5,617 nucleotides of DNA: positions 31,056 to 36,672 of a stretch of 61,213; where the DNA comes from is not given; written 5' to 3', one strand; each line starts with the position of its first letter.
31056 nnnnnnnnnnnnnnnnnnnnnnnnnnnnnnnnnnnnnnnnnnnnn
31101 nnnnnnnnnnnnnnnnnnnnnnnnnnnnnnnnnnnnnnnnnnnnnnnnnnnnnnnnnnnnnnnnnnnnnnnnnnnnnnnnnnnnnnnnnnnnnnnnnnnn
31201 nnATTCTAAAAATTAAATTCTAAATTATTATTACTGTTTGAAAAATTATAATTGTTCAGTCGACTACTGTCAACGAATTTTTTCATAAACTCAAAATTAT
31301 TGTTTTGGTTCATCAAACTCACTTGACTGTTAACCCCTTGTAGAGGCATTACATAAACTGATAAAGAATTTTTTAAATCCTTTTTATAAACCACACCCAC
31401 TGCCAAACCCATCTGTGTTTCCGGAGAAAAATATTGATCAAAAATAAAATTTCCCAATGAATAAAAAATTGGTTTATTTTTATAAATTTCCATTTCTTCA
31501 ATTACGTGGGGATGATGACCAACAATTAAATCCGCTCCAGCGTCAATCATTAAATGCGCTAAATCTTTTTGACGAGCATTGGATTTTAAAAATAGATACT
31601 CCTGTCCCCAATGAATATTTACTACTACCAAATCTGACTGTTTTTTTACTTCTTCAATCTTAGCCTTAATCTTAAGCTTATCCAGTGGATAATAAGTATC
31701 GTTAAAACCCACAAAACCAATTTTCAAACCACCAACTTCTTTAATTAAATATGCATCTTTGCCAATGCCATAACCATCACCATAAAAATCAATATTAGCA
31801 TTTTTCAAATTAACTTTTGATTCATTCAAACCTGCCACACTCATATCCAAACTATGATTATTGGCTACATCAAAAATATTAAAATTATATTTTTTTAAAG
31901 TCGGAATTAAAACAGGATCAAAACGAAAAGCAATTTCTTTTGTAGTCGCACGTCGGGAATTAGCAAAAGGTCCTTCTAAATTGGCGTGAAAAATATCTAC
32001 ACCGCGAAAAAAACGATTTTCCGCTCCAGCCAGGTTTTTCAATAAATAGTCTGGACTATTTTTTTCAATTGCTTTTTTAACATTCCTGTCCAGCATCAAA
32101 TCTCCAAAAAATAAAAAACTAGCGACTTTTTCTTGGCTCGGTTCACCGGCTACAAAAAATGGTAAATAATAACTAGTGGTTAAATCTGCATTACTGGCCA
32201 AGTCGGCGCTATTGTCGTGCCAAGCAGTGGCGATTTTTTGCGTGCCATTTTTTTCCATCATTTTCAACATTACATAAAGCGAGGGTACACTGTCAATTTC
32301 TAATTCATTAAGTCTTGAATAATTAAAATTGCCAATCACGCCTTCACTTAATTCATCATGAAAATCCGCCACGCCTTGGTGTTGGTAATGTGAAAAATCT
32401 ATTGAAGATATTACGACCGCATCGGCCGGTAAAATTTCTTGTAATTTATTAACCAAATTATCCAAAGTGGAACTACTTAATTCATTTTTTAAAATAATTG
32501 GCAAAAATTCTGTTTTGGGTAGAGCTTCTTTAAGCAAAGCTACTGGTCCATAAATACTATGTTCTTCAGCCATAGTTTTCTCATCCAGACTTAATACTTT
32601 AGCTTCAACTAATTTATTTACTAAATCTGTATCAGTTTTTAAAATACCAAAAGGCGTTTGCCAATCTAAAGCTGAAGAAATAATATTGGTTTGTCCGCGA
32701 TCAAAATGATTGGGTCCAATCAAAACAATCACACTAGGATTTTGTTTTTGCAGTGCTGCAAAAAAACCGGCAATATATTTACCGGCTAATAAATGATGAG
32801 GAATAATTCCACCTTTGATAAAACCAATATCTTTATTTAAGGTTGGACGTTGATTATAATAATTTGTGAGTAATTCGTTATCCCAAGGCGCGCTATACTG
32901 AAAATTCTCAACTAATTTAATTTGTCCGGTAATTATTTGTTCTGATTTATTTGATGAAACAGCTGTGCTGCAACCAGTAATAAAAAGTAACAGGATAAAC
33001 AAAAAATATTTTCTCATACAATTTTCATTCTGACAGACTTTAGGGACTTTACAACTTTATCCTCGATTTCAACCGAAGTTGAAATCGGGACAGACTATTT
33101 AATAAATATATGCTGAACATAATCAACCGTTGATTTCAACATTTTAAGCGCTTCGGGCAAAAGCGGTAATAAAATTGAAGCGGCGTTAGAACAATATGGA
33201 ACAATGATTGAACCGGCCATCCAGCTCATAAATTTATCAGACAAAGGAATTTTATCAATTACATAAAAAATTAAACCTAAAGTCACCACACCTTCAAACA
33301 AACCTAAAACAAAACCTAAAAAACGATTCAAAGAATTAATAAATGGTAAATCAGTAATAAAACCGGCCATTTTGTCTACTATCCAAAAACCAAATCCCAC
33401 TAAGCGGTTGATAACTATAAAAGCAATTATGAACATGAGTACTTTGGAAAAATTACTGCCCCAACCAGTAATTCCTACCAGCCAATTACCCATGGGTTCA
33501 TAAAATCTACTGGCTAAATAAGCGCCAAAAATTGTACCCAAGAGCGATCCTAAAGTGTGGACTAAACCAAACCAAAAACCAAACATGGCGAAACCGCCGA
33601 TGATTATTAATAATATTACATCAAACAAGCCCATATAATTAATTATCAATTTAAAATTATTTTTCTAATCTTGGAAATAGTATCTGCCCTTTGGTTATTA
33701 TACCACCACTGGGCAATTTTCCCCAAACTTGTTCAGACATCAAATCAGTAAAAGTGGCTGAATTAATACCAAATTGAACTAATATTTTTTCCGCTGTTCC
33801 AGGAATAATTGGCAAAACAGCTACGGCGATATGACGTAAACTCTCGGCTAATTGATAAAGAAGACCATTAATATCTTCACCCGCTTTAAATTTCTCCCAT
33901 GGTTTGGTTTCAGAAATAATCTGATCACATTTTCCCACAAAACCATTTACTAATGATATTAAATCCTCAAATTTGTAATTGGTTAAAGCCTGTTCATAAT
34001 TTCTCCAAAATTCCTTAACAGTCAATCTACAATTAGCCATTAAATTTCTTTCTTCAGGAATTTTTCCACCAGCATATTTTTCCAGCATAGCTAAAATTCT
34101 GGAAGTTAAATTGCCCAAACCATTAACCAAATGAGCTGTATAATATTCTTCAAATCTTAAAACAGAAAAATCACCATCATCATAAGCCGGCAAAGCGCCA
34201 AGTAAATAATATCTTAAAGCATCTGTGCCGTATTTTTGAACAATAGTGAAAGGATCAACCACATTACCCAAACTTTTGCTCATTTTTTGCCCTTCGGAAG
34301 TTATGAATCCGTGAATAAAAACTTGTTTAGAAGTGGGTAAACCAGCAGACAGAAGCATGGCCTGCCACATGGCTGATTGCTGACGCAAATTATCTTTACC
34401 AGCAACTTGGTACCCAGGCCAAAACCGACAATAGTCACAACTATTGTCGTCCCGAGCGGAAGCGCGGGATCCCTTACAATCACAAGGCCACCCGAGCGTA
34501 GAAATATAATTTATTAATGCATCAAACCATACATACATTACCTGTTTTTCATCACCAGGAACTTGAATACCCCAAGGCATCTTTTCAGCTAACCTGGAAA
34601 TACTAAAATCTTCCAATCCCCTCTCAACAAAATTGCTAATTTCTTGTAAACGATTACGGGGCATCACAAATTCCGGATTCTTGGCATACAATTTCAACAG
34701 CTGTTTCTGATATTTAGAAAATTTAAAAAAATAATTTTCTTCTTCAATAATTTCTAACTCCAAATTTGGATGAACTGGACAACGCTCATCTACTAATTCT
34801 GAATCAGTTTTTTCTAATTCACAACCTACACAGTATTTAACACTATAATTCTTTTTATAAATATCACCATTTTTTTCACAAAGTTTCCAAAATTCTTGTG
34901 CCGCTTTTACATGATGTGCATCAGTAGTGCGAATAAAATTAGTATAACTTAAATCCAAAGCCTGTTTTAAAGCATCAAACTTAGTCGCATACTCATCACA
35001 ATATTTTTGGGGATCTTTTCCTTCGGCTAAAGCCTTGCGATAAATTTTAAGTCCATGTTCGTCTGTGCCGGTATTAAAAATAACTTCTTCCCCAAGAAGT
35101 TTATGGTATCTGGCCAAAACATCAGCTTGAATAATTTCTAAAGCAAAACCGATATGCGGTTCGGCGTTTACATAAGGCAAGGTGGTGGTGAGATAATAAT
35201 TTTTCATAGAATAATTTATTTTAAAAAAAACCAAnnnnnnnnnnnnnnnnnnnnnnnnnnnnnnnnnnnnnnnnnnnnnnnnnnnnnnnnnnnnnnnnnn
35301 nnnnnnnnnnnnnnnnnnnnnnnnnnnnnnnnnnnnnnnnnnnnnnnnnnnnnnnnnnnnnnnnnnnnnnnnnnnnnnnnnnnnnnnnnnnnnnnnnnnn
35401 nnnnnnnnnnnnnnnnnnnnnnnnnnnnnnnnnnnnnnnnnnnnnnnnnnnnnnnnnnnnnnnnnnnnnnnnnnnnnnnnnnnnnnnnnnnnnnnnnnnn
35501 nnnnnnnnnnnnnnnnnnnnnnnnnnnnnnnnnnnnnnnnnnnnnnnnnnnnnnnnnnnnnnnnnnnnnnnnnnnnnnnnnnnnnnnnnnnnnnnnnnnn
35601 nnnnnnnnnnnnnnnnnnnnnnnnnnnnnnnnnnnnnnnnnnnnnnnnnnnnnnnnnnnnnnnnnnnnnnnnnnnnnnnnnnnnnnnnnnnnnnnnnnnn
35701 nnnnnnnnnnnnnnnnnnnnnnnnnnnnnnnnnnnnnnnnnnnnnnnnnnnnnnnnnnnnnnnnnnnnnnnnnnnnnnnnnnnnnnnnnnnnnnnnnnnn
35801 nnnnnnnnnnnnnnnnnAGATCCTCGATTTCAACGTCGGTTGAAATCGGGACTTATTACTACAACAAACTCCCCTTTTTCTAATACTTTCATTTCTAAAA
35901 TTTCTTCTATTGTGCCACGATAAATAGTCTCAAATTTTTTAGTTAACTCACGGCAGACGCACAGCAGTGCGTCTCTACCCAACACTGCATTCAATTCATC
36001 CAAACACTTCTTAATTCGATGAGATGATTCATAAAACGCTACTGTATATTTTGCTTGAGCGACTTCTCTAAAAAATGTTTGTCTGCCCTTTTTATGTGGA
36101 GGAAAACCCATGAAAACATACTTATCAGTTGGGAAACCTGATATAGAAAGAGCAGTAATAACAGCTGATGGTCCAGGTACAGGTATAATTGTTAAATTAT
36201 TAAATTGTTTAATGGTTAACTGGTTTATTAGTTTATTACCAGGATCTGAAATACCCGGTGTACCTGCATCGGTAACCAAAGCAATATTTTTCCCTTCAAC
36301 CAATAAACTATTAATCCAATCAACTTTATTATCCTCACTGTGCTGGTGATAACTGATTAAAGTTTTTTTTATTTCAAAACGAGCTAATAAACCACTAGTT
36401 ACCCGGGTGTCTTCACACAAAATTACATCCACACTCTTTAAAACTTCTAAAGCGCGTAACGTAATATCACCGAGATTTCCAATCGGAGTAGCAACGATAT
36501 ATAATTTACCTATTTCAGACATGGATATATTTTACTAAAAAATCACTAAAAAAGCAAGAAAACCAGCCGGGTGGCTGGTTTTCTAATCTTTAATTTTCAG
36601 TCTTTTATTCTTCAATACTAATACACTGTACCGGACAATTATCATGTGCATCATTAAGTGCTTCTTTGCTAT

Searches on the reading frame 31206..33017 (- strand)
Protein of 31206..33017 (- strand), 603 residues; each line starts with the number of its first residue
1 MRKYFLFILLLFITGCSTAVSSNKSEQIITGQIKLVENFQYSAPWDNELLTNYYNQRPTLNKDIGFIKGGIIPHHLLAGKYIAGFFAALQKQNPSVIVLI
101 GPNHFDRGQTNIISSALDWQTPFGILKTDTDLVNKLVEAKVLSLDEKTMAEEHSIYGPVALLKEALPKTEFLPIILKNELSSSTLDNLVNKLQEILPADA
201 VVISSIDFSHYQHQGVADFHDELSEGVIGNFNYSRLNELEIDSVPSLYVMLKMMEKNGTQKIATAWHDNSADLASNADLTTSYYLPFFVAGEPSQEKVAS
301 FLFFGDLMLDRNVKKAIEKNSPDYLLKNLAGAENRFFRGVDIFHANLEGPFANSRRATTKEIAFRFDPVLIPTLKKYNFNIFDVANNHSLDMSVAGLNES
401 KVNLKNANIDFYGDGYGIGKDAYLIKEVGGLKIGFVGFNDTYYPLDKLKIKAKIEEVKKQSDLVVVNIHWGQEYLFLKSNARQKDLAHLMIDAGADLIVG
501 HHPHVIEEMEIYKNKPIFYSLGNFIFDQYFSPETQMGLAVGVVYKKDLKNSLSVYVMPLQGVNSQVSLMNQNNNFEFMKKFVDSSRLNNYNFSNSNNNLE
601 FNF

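Call 11: search_protein_families(library=pfam, proteins=[window:31206-33017:-], max_evalue=0.01)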
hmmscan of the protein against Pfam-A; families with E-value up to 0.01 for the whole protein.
window:31206-33017:- (603 aa): 2 families
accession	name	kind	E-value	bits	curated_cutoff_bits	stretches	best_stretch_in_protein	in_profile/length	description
PF09587.15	PGA_cap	-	8.6e-61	206.1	27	1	301-528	2-255/255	Bacterial capsule synthesis protein PGA_cap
PF01875.22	Memo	-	7.5e-26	91.4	27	1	71-283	37-265/269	Memo-like protein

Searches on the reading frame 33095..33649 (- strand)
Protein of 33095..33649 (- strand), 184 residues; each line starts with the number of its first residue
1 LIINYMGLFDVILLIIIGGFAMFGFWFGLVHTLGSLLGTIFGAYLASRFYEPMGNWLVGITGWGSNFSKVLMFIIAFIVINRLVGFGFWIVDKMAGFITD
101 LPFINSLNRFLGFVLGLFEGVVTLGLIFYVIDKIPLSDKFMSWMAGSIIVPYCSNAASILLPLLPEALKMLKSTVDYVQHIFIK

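Call 69: search_protein_families(library=pfam, proteins=[window:33095-33649:-], max_evalue=0.001)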
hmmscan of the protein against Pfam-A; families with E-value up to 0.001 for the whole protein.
window:33095-33649:- (184 aa): 1 family
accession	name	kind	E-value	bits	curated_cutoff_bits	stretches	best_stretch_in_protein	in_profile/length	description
PF02674.22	Colicin_V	-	1.6e-24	87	29.3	1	9-157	1-143/144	Colicin V production protein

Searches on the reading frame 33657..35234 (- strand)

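Call 69: search_protein_families(library=pfam, proteins=[window:33657-35234:-], max_evalue=0.001)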
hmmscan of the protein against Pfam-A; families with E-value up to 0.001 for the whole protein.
window:33657-35234:- (525 aa): 5 families
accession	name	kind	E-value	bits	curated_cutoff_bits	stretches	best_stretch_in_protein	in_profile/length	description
PF09334.17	tRNA-synt_1g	-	1.1e-96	324.4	20.1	2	145-380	162-390/391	tRNA synthetases class I (M)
PF00133.28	tRNA-synt_1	-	2.3e-33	116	22.7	2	230-347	296-405/414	tRNA synthetases class I (I, L, M and V)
PF01406.26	tRNA-synt_1e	-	3e-14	53.5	27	2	304-346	239-282/301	tRNA synthetases class I (C) catalytic domain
PF19303.5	Anticodon_3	-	9.7e-05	22.7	23.5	1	394-523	10-135/152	Anticodon binding domain of methionyl tRNA ligase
PF08264.19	Anticodon_1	-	0.00025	21.4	25.1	1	411-493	13-98/148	Anticodon-binding domain of tRNA ligase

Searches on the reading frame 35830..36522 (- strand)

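Call 69: search_protein_families(library=pfam, proteins=[window:35830-36522:-], max_evalue=0.001)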
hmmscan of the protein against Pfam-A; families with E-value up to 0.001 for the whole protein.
window:35830-36522:- (230 aa): 1 family
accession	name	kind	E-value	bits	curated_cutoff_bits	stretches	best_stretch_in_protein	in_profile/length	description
PF00590.25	TP_methylase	-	7.6e-33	114.7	27.8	1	6-208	1-211/212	Tetrapyrrole (Corrin/Porphyrin) Methylases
